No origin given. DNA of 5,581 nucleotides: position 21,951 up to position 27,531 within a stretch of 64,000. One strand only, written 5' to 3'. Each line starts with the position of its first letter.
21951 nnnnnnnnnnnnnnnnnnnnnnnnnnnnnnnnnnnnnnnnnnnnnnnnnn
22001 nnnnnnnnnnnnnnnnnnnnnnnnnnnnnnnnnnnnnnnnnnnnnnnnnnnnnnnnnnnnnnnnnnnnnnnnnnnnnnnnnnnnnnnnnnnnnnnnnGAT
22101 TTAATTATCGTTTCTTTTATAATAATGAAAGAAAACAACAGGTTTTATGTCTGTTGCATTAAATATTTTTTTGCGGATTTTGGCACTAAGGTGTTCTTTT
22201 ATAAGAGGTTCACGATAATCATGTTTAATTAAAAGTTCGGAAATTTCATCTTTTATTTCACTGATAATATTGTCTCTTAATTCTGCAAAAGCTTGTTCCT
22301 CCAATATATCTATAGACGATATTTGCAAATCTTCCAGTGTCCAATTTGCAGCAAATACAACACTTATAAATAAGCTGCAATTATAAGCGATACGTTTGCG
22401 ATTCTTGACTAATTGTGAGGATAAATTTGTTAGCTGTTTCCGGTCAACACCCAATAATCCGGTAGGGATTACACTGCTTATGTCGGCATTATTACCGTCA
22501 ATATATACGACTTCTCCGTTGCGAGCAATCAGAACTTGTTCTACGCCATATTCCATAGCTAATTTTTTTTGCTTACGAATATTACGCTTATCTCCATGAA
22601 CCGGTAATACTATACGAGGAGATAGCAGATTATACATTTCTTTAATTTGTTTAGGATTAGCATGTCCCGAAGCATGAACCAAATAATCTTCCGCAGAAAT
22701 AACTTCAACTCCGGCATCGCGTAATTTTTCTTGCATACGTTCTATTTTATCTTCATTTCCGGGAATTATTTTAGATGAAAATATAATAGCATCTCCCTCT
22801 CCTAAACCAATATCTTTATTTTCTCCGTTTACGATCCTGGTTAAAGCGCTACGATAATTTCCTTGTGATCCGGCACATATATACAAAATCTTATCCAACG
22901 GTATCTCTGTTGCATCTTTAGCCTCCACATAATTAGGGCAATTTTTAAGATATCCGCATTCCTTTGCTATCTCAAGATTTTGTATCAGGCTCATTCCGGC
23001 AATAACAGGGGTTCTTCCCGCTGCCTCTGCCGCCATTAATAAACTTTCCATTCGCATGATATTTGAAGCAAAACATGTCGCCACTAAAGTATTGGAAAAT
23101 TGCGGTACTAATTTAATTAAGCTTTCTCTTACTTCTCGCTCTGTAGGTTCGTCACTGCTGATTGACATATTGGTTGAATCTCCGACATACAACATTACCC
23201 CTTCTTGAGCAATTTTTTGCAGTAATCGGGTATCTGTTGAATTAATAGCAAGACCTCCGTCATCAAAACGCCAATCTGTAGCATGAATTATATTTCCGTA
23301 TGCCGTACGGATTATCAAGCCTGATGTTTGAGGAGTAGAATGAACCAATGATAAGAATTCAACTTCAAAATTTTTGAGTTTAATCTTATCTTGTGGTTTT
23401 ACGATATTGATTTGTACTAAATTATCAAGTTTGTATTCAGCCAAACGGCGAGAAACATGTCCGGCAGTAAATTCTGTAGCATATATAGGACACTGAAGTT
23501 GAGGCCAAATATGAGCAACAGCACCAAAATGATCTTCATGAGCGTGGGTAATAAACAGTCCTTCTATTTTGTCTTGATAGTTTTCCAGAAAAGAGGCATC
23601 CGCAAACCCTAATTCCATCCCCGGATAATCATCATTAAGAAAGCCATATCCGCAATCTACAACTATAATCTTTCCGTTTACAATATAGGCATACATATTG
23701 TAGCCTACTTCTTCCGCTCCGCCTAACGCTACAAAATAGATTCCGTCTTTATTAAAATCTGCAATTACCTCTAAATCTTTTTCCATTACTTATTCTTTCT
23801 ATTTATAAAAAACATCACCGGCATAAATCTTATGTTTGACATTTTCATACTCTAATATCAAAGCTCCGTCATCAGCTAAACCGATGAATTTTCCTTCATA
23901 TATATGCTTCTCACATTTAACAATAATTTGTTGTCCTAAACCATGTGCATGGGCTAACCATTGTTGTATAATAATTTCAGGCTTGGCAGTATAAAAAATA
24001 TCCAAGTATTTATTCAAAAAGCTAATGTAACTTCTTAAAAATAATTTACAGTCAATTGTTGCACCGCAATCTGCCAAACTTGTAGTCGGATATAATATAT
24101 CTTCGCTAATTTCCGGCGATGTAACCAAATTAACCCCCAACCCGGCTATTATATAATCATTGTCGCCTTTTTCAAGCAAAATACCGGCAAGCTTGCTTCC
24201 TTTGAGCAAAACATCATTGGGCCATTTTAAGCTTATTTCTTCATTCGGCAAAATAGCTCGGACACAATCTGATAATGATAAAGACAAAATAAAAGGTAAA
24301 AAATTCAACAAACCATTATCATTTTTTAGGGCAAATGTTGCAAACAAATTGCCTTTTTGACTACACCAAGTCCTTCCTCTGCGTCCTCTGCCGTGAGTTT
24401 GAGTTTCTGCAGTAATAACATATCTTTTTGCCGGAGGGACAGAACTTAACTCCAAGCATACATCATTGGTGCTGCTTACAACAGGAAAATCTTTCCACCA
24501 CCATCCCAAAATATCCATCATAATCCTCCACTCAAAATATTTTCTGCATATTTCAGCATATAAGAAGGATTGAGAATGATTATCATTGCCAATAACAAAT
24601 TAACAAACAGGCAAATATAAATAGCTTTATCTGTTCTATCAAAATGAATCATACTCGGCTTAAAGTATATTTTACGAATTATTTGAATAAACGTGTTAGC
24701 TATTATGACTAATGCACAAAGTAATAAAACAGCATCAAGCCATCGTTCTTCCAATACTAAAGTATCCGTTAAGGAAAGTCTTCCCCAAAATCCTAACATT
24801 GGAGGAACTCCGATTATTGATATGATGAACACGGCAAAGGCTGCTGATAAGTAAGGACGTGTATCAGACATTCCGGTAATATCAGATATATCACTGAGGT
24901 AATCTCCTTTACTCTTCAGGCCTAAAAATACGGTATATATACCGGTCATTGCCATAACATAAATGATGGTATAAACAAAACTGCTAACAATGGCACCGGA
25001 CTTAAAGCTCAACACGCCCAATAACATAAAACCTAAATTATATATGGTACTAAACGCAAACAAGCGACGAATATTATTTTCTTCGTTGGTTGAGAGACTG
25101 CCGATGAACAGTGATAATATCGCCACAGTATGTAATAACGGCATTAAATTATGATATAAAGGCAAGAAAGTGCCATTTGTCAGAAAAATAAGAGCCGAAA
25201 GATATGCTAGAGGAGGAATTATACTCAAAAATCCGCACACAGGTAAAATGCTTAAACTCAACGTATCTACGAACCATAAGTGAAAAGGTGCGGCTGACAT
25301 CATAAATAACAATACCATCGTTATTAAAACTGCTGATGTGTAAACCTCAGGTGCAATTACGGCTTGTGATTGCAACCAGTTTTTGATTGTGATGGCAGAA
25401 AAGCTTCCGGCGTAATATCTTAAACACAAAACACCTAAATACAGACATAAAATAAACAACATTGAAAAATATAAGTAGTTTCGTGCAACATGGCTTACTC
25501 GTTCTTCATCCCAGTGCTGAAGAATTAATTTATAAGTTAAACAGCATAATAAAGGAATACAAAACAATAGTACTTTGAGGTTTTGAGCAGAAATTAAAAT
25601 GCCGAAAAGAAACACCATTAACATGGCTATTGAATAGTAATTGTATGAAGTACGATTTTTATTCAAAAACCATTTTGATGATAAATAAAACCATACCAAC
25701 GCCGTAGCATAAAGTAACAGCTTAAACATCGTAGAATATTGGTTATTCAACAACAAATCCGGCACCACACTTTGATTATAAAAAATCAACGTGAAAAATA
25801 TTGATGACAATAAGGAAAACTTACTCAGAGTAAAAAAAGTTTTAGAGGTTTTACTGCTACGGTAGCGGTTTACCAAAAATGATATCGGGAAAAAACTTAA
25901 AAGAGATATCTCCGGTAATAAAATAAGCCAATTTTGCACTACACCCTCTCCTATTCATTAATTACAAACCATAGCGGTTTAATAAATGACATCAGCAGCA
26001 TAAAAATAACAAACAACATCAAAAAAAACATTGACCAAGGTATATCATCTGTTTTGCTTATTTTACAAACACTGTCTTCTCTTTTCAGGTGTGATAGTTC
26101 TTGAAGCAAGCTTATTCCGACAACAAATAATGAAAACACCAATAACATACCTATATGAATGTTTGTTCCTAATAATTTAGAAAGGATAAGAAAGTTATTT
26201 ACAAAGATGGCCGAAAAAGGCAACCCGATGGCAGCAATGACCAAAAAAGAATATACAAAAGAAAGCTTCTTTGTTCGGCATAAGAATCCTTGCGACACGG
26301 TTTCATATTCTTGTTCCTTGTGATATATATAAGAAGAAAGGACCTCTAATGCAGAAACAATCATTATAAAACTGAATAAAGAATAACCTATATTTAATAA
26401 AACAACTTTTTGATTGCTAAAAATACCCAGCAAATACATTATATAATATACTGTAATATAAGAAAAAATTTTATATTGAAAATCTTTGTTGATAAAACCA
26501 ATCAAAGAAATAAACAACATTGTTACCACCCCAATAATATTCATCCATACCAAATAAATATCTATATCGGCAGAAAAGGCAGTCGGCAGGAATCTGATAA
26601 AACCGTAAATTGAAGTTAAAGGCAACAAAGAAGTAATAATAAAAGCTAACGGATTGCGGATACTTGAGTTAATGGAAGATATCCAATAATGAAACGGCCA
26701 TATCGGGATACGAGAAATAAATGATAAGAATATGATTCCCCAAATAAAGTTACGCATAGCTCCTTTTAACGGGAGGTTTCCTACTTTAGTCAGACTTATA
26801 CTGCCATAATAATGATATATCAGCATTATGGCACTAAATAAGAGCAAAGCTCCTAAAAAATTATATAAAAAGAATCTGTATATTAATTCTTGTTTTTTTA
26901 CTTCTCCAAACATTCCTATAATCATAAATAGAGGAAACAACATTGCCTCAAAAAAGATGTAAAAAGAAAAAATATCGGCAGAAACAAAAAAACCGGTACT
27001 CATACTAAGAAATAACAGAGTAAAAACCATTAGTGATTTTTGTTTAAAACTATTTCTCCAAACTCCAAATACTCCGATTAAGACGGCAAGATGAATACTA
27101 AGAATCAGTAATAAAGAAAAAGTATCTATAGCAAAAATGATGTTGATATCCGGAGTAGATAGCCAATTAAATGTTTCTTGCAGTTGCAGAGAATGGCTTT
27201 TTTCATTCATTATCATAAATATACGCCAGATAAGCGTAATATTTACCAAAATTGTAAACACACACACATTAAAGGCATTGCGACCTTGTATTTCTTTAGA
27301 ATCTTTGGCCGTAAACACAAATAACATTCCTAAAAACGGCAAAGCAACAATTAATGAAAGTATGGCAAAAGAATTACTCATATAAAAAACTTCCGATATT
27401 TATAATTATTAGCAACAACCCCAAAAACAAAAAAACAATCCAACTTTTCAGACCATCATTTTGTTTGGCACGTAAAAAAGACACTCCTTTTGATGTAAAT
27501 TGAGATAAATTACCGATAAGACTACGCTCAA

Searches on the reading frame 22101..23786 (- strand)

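Call 93: search_protein_families(library=pfam, proteins=[window:22101-23786:-], max_evalue=0.0001)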
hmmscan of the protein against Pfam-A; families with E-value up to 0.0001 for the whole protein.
window:22101-23786:- (561 aa): 4 families
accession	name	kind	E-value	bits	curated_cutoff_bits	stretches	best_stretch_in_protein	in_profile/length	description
PF22505.1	RNase_J_b_CASP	-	5.1e-33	114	27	1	234-355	4-126/126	Ribonuclease J, beta-CASP domain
PF12706.13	Lactamase_B_2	-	7.7e-14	52.2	27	1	41-174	3-146/200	Beta-lactamase superfamily domain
PF07521.17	RMMBL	-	2e-09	37.7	21.6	1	368-416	10-59/63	Zn-dependent metallo-hydrolase RNA specificity domain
PF00753.33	Lactamase_B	-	3.1e-08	34.2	22.7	1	30-176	7-154/196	Metallo-beta-lactamase superfamily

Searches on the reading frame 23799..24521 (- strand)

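Call 93: search_protein_families(library=pfam, proteins=[window:23799-24521:-], max_evalue=0.0001)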
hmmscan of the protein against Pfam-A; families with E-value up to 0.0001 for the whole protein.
window:23799-24521:- (240 aa): 2 families
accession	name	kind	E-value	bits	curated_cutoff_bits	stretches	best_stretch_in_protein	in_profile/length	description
PF03099.24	BPL_LplA_LipB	-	6.4e-18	65.4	21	1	13-127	3-129/133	Biotin/lipoate A/B protein ligase family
PF02237.23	BPL_C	-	1e-09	38.6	21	1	195-238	2-46/48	Biotin protein ligase C terminal domain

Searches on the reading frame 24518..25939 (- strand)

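Call 93: search_protein_families(library=pfam, proteins=[window:24518-25939:-], max_evalue=0.0001)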
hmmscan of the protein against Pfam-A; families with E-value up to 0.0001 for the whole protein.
window:24518-25939:- (473 aa): 1 family
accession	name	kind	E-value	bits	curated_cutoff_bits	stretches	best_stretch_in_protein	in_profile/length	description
PF00361.26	Proton_antipo_M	-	4.4e-29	102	21.5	1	119-410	2-291/294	NADH:quinone oxidoreductase/Mrp antiporter, TM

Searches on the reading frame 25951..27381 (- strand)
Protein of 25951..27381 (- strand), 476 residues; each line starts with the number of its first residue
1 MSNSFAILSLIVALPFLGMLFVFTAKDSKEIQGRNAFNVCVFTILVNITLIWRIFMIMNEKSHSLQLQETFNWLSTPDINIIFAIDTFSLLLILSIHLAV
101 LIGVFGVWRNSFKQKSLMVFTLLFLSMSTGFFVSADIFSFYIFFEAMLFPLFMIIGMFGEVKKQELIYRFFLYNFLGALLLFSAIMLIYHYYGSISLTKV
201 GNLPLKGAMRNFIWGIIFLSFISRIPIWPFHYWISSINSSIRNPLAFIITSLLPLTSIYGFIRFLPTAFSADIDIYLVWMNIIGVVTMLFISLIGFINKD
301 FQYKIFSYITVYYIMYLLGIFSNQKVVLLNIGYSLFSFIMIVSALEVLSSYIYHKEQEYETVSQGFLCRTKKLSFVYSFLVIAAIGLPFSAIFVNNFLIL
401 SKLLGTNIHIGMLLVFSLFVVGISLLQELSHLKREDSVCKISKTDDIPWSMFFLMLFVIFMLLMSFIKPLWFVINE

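Call 93: search_protein_families(library=pfam, proteins=[window:25951-27381:-], max_evalue=0.0001)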
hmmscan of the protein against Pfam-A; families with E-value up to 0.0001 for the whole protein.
window:25951-27381:- (476 aa): 1 family
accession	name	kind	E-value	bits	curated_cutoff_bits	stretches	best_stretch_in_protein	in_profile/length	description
PF00361.26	Proton_antipo_M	-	5.2e-25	88.7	21.5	1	134-417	1-290/294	NADH:quinone oxidoreductase/Mrp antiporter, TM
